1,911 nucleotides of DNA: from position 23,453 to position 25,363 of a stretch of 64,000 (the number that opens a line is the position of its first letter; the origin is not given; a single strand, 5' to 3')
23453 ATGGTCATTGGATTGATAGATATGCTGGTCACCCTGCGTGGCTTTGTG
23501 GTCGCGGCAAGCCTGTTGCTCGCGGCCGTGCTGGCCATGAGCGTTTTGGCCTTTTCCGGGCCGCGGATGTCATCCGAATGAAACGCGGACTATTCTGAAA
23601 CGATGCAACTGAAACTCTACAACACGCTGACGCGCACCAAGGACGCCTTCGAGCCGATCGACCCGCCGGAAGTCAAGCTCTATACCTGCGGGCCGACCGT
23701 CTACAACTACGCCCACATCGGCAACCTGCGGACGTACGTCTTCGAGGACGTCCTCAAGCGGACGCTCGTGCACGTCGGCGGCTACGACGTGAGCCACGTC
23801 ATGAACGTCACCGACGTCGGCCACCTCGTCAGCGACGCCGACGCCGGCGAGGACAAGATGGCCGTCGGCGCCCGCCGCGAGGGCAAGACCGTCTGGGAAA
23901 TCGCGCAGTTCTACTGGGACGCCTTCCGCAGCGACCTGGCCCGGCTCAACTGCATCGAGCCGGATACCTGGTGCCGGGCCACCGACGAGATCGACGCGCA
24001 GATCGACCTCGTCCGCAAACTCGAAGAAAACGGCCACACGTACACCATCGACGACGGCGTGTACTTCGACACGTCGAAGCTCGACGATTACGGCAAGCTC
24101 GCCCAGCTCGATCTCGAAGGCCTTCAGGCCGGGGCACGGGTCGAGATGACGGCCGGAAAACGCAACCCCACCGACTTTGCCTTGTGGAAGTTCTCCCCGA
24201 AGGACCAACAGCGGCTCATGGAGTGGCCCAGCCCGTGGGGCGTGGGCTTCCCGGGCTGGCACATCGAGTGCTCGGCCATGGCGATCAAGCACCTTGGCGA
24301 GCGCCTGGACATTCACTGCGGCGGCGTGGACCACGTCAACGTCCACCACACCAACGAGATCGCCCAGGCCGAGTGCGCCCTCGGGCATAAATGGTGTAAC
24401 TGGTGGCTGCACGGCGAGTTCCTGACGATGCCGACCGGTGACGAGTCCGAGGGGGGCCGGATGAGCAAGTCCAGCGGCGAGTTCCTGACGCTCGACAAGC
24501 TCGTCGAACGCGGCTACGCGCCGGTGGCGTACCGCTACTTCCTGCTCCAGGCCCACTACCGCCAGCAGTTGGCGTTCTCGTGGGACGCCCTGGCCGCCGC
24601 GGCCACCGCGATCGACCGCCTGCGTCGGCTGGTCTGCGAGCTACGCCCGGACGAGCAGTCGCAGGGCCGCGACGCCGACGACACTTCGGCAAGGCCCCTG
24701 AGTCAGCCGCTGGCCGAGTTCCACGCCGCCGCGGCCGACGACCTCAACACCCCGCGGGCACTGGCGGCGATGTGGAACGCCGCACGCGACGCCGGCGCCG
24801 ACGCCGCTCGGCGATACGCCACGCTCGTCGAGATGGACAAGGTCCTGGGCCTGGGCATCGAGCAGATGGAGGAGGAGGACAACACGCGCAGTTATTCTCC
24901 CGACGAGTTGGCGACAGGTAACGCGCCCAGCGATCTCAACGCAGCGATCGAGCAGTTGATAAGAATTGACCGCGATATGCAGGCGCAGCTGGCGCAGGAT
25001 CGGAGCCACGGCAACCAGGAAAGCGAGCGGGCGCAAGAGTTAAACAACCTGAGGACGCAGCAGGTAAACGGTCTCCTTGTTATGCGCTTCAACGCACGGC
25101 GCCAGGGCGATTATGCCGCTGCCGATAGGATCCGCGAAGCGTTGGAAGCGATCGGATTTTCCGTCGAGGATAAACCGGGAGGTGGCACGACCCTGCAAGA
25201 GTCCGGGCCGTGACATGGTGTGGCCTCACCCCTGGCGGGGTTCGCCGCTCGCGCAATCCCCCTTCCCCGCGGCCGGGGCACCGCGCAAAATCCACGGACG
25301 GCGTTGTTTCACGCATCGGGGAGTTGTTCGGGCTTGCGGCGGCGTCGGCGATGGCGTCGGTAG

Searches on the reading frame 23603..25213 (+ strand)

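Call 4: search_protein_families(library=pfam, proteins=[window:23603-25213:+])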
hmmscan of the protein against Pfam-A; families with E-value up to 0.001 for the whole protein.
window:23603-25213:+ (536 aa): 4 families
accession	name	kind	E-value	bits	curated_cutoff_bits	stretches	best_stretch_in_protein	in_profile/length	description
PF01406.26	tRNA-synt_1e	-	1.5e-91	307.3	27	1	16-333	2-299/301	tRNA synthetases class I (C) catalytic domain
PF09334.17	tRNA-synt_1g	-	1.2e-09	37.9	20.1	1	34-158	11-125/391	tRNA synthetases class I (M)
PF23493.1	CysS_C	-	1.5e-06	28.6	23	1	486-526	6-46/51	Cysteinyl-tRNA ligase anticodon binding domain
PF09190.17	DALR_2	-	0.00039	21.3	22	0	372-417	1-55/57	DALR domain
